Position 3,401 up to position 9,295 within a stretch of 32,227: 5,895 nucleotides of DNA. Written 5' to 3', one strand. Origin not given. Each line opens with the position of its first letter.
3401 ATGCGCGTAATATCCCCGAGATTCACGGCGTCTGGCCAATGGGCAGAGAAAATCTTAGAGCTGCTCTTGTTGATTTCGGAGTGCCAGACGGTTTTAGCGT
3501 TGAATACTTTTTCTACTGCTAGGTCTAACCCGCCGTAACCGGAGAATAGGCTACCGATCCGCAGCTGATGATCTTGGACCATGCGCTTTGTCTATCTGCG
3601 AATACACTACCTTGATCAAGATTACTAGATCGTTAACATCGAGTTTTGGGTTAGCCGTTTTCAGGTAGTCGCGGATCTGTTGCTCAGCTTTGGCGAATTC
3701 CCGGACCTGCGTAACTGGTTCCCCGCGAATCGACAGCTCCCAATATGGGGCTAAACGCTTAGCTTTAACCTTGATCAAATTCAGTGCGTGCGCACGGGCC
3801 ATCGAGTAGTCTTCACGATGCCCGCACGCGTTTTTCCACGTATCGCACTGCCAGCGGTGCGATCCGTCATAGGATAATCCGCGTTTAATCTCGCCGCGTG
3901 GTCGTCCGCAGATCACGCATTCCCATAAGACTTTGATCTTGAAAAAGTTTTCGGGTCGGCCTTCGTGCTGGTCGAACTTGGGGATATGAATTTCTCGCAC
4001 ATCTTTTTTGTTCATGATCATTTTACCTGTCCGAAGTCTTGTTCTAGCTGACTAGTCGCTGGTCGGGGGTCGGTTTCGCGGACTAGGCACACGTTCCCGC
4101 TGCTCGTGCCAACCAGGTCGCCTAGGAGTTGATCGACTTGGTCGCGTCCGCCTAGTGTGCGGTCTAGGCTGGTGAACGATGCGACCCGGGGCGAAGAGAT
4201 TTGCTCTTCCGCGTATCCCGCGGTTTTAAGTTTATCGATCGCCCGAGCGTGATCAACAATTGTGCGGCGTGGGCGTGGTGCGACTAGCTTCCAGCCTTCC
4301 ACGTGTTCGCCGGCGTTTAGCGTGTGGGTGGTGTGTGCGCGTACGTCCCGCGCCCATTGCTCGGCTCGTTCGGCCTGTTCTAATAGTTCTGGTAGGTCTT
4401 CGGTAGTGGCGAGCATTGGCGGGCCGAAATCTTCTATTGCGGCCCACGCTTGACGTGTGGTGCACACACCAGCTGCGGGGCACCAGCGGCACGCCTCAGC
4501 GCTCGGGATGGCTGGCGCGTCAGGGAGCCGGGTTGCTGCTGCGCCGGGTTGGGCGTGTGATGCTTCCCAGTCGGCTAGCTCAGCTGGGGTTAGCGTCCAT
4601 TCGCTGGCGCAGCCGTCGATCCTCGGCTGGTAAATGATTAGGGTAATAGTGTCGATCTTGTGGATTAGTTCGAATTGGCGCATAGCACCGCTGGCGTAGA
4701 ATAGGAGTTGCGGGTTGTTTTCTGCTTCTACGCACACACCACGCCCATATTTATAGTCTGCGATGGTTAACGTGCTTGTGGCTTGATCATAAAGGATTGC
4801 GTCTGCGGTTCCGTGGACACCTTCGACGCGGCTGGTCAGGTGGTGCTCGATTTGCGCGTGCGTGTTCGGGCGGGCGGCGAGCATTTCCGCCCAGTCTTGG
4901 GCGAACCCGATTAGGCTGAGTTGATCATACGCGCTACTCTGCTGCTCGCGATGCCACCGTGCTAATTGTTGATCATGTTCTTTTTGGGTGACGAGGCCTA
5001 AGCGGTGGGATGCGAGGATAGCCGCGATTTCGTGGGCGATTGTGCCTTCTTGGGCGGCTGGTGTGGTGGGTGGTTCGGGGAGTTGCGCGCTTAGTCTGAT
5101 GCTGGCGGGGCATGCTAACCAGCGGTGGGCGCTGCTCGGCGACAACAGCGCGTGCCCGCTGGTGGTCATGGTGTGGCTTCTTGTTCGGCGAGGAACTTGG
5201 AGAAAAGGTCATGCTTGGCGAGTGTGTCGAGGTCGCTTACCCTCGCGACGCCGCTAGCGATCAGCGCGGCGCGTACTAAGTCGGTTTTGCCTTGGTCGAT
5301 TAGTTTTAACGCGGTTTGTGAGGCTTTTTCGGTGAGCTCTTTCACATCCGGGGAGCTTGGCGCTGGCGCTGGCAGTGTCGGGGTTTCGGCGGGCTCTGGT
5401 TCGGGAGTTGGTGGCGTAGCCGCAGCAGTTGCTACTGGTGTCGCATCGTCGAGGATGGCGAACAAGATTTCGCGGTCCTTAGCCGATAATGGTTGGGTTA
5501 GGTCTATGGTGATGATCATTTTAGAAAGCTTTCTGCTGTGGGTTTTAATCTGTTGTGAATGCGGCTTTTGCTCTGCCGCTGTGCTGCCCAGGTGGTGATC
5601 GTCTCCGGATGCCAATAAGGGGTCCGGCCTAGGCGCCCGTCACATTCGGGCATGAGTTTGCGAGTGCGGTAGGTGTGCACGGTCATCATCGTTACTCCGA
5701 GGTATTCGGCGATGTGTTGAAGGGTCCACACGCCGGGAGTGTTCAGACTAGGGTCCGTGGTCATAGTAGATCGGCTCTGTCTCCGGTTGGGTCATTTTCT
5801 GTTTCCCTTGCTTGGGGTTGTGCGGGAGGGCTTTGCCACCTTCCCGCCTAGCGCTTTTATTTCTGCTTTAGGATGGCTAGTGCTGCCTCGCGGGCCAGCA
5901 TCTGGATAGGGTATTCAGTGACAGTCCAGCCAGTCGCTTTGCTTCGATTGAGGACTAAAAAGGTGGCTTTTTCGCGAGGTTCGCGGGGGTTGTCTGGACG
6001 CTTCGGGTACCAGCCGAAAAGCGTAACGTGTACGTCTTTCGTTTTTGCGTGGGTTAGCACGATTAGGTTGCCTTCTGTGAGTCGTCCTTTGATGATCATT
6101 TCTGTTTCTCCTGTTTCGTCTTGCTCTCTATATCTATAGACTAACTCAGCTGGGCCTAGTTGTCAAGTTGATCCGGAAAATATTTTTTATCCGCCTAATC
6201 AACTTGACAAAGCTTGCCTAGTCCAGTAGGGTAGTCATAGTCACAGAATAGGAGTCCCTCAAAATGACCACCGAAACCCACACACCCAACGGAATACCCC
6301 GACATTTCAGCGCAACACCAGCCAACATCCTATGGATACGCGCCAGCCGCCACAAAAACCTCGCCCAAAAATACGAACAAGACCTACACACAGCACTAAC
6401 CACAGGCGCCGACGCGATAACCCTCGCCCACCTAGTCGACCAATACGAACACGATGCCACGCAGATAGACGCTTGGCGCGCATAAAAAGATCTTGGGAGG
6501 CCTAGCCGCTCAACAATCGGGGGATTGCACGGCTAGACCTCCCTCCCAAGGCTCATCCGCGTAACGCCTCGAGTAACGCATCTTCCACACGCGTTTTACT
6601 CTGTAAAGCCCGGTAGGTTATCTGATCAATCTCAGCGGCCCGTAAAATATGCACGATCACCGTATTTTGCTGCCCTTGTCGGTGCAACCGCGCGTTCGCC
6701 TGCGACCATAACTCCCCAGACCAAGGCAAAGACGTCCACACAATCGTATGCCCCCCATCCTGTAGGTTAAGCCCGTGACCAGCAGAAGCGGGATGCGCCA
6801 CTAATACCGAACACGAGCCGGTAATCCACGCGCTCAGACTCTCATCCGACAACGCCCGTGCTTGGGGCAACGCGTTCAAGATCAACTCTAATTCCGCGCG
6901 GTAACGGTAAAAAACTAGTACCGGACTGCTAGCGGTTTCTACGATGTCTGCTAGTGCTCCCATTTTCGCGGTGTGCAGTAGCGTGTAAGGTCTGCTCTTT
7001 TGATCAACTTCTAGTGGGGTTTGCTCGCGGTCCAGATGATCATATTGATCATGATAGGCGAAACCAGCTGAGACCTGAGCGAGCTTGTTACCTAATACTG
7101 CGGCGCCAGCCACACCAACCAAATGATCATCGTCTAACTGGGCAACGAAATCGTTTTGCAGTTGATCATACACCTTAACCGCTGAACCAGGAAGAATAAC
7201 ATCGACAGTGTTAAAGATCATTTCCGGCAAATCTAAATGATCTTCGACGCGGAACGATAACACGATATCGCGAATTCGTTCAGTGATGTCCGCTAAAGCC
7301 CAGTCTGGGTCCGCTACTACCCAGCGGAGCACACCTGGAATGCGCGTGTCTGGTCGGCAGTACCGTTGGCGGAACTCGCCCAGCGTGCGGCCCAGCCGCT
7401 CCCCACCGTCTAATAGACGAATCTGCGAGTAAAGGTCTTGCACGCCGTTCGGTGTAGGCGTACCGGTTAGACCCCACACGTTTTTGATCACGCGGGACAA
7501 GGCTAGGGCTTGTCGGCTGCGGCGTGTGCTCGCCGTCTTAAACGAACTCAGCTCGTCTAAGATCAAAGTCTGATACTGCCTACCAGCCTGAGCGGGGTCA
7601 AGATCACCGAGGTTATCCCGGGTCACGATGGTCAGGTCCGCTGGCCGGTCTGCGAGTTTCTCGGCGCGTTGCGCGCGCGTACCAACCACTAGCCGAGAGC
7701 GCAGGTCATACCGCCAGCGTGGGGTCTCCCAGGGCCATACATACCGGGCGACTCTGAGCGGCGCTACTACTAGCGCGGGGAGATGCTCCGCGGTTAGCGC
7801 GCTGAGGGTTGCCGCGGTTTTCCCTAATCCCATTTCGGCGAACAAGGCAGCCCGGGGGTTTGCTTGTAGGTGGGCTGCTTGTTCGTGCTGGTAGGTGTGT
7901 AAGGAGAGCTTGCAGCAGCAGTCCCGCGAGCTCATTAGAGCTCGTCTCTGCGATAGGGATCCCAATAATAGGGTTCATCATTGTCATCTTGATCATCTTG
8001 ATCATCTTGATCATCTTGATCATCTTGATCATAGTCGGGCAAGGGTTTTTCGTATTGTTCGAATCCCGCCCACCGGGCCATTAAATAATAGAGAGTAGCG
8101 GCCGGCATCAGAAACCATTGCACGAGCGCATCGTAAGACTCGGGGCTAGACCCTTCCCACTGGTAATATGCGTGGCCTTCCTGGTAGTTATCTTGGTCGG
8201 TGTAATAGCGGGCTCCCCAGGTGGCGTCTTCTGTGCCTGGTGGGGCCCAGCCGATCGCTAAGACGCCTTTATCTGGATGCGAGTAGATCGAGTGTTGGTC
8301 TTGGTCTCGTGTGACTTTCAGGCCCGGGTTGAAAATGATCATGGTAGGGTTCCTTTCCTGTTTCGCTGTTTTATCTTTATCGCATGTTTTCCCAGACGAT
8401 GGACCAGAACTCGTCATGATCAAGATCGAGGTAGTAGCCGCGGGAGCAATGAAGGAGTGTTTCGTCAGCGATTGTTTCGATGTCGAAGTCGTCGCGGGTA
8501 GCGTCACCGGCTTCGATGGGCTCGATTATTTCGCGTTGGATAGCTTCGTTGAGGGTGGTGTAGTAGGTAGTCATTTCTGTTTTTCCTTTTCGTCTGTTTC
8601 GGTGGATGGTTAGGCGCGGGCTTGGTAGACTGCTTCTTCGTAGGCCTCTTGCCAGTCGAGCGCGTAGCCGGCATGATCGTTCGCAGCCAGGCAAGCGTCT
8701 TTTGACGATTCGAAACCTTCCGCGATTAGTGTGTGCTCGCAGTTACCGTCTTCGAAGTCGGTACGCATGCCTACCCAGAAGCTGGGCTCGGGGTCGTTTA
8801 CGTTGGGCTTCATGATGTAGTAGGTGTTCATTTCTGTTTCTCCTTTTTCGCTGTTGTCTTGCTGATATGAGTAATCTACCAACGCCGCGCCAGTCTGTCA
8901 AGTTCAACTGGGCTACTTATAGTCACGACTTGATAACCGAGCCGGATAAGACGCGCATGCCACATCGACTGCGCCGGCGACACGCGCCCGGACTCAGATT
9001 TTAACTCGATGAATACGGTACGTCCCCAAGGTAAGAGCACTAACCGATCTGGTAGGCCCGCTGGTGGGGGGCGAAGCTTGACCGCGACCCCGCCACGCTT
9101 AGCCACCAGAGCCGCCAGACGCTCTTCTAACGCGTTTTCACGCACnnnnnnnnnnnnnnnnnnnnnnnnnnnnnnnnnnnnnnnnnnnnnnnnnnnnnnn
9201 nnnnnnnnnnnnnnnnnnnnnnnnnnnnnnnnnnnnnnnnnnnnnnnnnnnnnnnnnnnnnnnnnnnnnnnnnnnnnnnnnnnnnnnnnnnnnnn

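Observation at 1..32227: Extreme over-representation of the palindrome TGATCA and the 8-mer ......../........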

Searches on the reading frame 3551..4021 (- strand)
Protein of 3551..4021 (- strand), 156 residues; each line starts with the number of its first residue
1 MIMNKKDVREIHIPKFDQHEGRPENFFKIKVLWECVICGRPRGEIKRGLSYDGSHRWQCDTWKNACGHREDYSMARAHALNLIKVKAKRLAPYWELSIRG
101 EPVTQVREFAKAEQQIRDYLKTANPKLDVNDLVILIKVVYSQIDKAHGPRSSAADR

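Call 6: search_protein_families(library=phrogs, proteins=[window:3551-4021:-])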
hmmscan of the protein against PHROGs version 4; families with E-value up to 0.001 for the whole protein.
window:3551-4021:- (156 aa): 1 family
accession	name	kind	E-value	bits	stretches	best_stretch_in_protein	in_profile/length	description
phrog_9089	-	unknown function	6.2e-07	30.8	1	8-73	3-67/77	-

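Call 51: search_protein_families(library=pfam, max_evalue=0.01, proteins=[window:3551-4021:-])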
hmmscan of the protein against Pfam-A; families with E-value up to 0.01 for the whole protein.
window:3551-4021:- (156 aa): 0 families

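Call 57: search_protein_families(library=ncbifam, proteins=[window:3551-4021:-], max_evalue=0.001)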
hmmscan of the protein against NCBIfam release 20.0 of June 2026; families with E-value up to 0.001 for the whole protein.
window:3551-4021:- (156 aa): 0 families

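Call 95: search_solved_structures(query=window:3551-4021:-, max_evalue=1)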
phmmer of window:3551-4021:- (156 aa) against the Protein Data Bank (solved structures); distinct sequences matched with E-value up to 1: 0.

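Call 97: predict_structure(protein=window:3551-4021:-)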
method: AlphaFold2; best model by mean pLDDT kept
length: 156 residues; sequences in the alignment: 1
mean_pLDDT: 47.4   pTM: 0.39
mean pLDDT of the five models: 47.4, 41.2, 41.0, 38.0, 36.1
residues with pLDDT >= 90: 0; 70-90: 0; 50-70: 78; < 50: 78
segments of 3 or more residues with pLDDT < 50: 1-29, 51-53, 62-67, 69-77, 91-106, 143-156
pLDDT, mean of each block of 10 residues (from residue 1): 29 32 41 56 56 51 47 48 51 44 48 60 56 55 46 30
secondary structure, 60 per line:
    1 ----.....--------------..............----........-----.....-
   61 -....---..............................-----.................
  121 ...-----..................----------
elements in order: H5-9 H24-37 E45-49 E55-59 H62-65 H69-98 H104-123 H129-146

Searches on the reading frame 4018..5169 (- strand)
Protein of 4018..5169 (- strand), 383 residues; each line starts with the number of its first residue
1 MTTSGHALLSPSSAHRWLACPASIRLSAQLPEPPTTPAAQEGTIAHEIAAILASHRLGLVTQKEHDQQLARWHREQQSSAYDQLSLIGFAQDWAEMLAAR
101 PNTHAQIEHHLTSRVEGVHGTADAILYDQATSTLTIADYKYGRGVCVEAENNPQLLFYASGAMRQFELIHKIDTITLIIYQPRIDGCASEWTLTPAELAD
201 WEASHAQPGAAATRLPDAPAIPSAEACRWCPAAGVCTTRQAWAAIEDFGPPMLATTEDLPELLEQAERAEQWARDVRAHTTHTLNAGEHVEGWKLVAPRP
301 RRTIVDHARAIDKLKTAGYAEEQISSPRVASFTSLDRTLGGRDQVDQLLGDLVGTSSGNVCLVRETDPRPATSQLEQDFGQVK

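Call 5: search_protein_families(library=pfam, proteins=[window:4018-5169:-])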
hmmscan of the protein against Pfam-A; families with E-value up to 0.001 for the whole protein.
window:4018-5169:- (383 aa): 2 families
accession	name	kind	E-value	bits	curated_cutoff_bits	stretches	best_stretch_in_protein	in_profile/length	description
PF10926.14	DUF2800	-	1.9e-80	271.3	21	1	6-370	1-368/368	Protein of unknown function (DUF2800)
PF12705.13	PDDEXK_1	-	2.8e-17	63.9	22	1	9-236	2-246/247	PD-(D/E)XK nuclease superfamily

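Call 12: find_homologous_proteins(query=window:4018-5169:-)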
Query window:4018-5169:- (383 aa): 1442 proteins with E <= 0.001 among 8000 candidates; the best 120 are listed.
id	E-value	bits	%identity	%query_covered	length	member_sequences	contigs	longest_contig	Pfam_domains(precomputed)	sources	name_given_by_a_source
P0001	8.0e-241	817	93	100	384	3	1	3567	PF12705.14,PF10926.15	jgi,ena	-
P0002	1.2e-67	247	38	97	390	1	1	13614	PF12705.14,PF10926.15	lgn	-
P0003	2.4e-66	242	38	98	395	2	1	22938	PF12705.14,PF10926.15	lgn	-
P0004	3.5e-66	242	40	98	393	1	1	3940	PF12705.14,PF10926.15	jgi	jgi:uncharacterized protein DUF2800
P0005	7.7e-66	241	38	96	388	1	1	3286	PF12705.14,PF10926.15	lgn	-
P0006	3.4e-65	239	39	99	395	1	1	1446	PF12705.14,PF10926.15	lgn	-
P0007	9.2e-65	237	40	98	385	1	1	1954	PF12705.14,PF10926.15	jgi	jgi:Protein of unknown function (DUF2800)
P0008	6.4e-64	234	35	97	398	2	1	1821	PF12705.14,PF10926.15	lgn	-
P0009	6.4e-64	234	36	98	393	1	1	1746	PF12705.14,PF10926.15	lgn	-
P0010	2.5e-62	229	38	98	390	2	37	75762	PF12705.14,PF10926.15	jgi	jgi:hypothetical protein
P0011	7.6e-62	228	36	98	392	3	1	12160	PF12705.14,PF10926.15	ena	-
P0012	9.3e-62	227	36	98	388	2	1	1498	PF12705.14,PF10926.15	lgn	-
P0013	1.3e-61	227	35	96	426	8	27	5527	PF12705.14,PF10926.15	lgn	-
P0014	2.4e-61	226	35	98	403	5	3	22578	PF12705.14,PF10926.15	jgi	jgi:hypothetical protein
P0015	3.1e-61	226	36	99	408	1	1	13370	PF12705.14,PF10926.15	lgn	-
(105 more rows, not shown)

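Call 13: find_encoding_contigs(protein=P0001, flank=10000)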
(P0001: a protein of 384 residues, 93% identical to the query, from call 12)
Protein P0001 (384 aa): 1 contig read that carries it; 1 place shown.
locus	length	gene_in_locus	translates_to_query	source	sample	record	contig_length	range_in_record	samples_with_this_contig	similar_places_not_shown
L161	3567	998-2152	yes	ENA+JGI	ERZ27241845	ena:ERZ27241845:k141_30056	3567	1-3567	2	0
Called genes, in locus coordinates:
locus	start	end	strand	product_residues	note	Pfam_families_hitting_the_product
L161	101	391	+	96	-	-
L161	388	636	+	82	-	-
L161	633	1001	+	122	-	-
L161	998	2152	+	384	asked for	PF10926:DUF2800, PF12705:PDDEXK_1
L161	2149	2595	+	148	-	-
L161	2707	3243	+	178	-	PF10991:Enc34_ssDNA-bd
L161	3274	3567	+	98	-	?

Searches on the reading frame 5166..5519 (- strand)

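Call 51: search_protein_families(library=pfam, max_evalue=0.01, proteins=[window:5166-5519:-])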
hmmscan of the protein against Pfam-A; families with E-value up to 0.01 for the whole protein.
window:5166-5519:- (117 aa): 1 family
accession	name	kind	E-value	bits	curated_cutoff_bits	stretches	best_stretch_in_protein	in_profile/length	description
PF04625.18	DEC-1_N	-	0.00047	19.8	29.2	1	19-63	109-150/403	DEC-1 protein, N-terminal region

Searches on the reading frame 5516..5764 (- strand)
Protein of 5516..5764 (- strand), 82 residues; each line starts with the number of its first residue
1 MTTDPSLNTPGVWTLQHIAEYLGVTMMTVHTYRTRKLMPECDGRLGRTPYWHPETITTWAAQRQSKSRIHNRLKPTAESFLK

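Call 51: search_protein_families(library=pfam, max_evalue=0.01, proteins=[window:5516-5764:-])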
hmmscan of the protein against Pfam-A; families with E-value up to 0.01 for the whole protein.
window:5516-5764:- (82 aa): 1 family
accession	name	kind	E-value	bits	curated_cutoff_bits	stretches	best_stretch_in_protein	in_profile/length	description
PF12728.13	HTH_17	-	0.00076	20.1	27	1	14-63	3-50/51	Helix-turn-helix domain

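Call 57: search_protein_families(library=ncbifam, proteins=[window:5516-5764:-], max_evalue=0.001)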
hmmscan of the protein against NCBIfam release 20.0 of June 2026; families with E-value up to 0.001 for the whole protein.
window:5516-5764:- (82 aa): 1 family
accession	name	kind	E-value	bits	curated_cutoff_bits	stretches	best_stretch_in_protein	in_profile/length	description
NF047737.1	antiphage_MADS1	equivalog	0.0006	20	80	0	13-39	4-30/49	methylation-associated defense system helix-turn-helix domain-containing protein MAD1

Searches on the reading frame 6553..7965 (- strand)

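Call 5: search_protein_families(library=pfam, proteins=[window:6553-7965:-])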
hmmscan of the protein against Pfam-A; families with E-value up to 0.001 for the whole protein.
window:6553-7965:- (470 aa): 2 families
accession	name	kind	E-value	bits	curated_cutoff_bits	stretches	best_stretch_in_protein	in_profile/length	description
PF00176.29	SNF2-rel_dom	-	2.1e-12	47.2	24.9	1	40-208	21-199/290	SNF2-related domain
PF00270.35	DEAD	-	0.0001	22.5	26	1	26-176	4-165/167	DEAD/DEAH box helicase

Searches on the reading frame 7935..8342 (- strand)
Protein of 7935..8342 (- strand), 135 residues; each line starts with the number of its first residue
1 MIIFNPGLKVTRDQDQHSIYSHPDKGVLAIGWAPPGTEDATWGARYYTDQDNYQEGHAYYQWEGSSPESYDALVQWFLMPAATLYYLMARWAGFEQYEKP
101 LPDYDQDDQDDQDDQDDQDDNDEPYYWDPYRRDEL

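Call 51: search_protein_families(library=pfam, max_evalue=0.01, proteins=[window:7935-8342:-])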
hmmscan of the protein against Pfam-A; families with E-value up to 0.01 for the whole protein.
window:7935-8342:- (135 aa): 0 families

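Call 52: search_protein_families(library=phrogs, max_evalue=0.001, proteins=[window:7935-8342:-])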
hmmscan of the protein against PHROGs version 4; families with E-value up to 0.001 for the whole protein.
window:7935-8342:- (135 aa): 0 families

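Call 57: search_protein_families(library=ncbifam, proteins=[window:7935-8342:-], max_evalue=0.001)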
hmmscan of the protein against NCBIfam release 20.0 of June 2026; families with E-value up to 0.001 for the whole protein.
window:7935-8342:- (135 aa): 0 families

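Call 98: predict_structure(protein=window:7935-8342:-)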
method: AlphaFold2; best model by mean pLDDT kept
length: 135 residues; sequences in the alignment: 1
mean_pLDDT: 45.4   pTM: 0.22
mean pLDDT of the five models: 45.4, 43.4, 43.4, 43.2, 42.5
residues with pLDDT >= 90: 0; 70-90: 0; 50-70: 37; < 50: 98
segments of 3 or more residues with pLDDT < 50: 1-72, 75-77, 86-88, 93-105
pLDDT, mean of each block of 10 residues (from residue 1): 31 38 42 44 46 42 46 50 49 42 47 56 56 51
secondary structure, 60 per line:
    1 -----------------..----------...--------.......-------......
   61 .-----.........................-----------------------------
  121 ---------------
elements in order: E30-32 E41-47 E55-61 H67-91

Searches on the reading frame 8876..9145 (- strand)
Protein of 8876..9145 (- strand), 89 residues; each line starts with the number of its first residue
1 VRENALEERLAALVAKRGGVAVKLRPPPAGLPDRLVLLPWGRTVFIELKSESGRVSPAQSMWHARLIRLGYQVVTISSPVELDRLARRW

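Call 51: search_protein_families(library=pfam, max_evalue=0.01, proteins=[window:8876-9145:-])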
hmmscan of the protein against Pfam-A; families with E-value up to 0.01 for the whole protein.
window:8876-9145:- (89 aa): 1 family
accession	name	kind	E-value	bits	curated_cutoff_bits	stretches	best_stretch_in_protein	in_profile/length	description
PF08774.17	VRR_NUC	-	1.5e-05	25.4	23.8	1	25-74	58-110/116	VRR-NUC domain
